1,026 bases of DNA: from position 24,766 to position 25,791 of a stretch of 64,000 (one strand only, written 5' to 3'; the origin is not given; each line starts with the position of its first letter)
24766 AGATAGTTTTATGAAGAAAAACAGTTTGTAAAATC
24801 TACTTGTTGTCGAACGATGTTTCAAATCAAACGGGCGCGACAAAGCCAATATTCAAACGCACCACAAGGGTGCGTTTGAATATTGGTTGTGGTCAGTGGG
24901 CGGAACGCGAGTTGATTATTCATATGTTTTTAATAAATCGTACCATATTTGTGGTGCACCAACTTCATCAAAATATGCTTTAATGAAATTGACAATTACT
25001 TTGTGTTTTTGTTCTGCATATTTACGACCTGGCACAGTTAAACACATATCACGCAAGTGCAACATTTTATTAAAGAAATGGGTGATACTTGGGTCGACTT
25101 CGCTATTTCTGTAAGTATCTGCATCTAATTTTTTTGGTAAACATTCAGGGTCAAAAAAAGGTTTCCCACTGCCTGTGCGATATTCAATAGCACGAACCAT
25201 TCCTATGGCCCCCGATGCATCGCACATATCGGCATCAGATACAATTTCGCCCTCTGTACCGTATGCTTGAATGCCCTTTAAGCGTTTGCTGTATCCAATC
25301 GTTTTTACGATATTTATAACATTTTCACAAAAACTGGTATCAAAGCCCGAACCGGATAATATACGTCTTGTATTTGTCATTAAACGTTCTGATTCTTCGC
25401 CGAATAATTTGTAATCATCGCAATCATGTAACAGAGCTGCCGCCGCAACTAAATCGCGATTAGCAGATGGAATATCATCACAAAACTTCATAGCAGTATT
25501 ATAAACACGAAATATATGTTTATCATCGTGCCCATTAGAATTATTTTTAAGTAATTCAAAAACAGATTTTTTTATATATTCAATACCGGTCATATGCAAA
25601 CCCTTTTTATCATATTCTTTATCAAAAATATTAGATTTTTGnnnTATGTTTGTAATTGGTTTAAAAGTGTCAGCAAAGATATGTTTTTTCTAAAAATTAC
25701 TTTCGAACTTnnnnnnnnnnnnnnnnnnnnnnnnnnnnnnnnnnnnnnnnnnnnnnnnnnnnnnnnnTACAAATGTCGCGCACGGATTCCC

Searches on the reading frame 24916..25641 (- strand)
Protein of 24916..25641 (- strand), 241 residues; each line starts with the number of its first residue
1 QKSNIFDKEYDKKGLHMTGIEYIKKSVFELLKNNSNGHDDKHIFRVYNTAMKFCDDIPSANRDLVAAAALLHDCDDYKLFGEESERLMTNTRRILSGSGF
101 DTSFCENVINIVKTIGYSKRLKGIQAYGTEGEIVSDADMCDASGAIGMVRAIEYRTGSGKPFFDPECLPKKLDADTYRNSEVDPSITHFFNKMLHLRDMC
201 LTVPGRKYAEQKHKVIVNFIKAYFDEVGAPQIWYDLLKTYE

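Call 35: search_protein_families(library=pfam, proteins=[window:24916-25641:-], max_evalue=0.001)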
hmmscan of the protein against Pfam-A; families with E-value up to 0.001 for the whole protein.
window:24916-25641:- (241 aa): 1 family
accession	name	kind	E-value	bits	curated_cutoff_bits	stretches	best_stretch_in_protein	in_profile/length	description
PF01966.28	HD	-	1.2e-07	32.4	22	1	41-142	3-115/116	HD domain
